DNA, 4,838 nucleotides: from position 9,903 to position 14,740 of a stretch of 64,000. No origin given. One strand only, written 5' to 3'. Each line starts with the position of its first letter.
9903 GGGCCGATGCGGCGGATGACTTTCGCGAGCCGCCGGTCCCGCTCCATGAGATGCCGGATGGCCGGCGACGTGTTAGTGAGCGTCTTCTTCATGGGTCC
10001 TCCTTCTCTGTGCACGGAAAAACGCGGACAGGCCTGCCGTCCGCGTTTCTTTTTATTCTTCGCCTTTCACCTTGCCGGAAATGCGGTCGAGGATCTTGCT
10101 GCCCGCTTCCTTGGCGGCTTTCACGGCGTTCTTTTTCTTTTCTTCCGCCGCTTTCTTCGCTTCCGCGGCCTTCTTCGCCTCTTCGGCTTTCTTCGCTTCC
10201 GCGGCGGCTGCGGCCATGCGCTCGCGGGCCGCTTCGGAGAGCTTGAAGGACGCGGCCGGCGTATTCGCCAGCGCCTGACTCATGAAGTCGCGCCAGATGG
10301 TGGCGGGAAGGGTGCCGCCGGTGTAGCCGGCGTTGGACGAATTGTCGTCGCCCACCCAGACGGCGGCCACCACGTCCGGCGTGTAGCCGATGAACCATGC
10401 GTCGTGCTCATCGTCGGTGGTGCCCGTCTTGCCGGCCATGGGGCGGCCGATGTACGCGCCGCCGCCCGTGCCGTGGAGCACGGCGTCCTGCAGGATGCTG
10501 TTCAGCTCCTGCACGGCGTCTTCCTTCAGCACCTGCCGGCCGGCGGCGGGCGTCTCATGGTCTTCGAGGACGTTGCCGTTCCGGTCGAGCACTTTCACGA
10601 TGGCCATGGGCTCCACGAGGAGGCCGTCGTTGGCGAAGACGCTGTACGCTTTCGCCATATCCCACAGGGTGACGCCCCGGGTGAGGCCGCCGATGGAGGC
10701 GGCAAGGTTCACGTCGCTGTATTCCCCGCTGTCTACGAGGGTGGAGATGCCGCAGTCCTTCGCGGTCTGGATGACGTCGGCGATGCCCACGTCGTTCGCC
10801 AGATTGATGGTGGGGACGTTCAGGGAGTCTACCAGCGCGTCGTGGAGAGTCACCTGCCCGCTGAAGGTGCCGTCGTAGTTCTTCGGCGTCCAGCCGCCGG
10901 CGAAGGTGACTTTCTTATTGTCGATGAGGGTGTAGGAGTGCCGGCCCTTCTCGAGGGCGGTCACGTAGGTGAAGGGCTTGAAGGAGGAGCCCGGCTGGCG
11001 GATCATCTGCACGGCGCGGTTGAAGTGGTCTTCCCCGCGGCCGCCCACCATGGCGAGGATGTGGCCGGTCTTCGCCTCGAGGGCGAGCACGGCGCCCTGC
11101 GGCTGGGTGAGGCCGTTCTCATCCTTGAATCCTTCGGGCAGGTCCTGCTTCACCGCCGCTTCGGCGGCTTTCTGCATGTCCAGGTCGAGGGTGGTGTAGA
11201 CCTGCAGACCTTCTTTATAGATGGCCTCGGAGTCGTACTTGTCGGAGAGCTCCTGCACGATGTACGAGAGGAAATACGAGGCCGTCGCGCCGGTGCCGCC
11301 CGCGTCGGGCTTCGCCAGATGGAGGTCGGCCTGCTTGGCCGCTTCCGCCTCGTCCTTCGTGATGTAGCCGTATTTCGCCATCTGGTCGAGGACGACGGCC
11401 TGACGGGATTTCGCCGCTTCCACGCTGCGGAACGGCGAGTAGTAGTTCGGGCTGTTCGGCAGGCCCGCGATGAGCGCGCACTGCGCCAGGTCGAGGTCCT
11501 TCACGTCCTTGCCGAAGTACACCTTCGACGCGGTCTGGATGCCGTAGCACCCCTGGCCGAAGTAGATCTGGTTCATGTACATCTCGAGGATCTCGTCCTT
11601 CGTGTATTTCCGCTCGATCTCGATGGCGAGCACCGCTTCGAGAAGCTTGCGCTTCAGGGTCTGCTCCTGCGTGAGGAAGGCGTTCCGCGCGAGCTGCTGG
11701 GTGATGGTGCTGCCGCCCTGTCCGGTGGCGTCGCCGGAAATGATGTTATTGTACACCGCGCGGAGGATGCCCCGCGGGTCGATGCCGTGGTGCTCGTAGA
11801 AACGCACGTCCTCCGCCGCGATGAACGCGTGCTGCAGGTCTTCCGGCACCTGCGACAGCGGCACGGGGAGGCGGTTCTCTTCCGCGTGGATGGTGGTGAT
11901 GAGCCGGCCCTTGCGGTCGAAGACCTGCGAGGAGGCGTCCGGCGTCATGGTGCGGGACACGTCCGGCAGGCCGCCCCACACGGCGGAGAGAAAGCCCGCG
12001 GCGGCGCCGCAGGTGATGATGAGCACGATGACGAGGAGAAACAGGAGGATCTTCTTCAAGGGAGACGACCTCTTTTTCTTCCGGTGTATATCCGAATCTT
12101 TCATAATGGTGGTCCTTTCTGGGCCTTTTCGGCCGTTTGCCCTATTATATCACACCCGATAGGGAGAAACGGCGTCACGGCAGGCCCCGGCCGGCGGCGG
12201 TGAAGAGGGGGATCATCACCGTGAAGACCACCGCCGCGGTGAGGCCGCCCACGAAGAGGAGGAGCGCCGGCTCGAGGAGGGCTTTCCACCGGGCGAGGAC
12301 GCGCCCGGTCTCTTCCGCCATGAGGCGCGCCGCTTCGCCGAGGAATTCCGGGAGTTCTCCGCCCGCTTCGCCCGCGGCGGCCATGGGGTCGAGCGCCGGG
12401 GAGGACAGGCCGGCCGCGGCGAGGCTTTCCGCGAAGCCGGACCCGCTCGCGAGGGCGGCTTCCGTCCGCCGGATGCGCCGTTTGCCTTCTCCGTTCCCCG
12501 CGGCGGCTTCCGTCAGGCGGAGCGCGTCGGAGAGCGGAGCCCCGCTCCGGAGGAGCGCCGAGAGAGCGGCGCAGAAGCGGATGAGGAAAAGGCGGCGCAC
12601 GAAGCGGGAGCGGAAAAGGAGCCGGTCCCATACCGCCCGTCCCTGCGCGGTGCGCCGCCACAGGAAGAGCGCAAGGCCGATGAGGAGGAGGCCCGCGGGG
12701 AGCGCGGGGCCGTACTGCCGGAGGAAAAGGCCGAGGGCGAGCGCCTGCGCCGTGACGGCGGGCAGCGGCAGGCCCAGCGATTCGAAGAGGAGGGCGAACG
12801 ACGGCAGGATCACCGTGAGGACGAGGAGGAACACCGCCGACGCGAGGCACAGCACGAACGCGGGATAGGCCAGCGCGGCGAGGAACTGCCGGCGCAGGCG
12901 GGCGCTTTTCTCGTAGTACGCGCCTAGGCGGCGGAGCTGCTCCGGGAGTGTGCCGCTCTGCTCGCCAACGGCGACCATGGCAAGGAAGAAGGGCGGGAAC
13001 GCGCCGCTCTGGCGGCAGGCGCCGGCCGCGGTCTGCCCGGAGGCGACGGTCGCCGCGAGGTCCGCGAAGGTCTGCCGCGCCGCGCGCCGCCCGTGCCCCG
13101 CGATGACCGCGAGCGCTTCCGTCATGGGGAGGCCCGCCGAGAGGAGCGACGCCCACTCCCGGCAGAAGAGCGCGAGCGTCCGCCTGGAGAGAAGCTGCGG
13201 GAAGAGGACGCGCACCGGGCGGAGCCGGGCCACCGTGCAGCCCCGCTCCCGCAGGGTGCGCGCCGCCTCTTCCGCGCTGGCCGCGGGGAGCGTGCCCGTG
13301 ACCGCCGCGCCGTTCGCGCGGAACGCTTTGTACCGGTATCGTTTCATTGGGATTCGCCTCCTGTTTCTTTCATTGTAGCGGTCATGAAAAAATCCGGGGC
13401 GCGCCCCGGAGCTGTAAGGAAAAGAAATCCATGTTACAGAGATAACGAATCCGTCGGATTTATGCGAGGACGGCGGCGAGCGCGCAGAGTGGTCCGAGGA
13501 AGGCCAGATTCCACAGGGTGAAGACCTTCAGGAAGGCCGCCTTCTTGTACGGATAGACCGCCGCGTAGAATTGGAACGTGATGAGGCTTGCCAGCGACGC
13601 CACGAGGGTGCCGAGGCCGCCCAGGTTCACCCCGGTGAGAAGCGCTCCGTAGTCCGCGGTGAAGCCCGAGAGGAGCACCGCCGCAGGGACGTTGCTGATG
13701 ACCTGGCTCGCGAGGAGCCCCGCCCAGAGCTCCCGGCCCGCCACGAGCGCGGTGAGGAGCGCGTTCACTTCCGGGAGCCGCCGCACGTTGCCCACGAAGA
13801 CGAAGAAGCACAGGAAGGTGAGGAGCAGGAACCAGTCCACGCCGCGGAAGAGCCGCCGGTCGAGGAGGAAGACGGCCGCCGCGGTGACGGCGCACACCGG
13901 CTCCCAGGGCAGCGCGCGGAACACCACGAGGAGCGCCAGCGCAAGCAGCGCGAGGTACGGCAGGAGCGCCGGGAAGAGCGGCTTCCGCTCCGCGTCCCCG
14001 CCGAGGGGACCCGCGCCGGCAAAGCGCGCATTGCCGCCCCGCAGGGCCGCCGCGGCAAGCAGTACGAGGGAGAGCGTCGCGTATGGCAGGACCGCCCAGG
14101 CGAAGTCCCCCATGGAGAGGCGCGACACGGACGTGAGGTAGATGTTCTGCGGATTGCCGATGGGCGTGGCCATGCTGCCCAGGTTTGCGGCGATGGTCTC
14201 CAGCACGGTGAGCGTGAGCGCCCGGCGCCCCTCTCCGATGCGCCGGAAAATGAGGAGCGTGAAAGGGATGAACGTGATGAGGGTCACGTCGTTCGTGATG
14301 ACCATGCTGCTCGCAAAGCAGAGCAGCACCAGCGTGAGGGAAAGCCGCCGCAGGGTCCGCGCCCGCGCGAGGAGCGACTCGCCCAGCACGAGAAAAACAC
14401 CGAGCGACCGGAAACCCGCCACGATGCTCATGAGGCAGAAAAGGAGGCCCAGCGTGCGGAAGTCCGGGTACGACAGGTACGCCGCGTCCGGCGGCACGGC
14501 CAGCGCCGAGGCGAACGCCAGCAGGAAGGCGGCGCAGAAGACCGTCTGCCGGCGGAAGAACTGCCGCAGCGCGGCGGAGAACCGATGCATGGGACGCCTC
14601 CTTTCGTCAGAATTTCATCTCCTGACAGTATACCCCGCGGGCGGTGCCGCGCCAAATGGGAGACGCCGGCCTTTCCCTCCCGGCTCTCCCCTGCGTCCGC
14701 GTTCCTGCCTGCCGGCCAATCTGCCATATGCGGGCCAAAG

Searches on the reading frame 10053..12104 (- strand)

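Call 57: search_protein_families(library=pfam, max_evalue=0.000001, proteins=[window:10053-12104:-])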
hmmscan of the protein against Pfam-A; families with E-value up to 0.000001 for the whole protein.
window:10053-12104:- (683 aa): 2 families
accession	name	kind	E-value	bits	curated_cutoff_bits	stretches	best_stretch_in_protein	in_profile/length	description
PF00912.28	Transgly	-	1e-71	240.5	27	1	66-242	2-177/178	Transglycosylase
PF00905.27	Transpeptidase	-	1.2e-35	123.6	22.1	1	337-608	1-298/299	Penicillin binding protein transpeptidase domain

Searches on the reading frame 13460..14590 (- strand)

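Call 57: search_protein_families(library=pfam, max_evalue=0.000001, proteins=[window:13460-14590:-])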
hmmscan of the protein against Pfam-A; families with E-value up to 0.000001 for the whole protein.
window:13460-14590:- (376 aa): 1 family
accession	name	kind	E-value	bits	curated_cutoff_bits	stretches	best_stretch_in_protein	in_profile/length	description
PF03600.22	CitMHS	-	2.3e-27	96.4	31.9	1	25-308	23-311/336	Citrate transporter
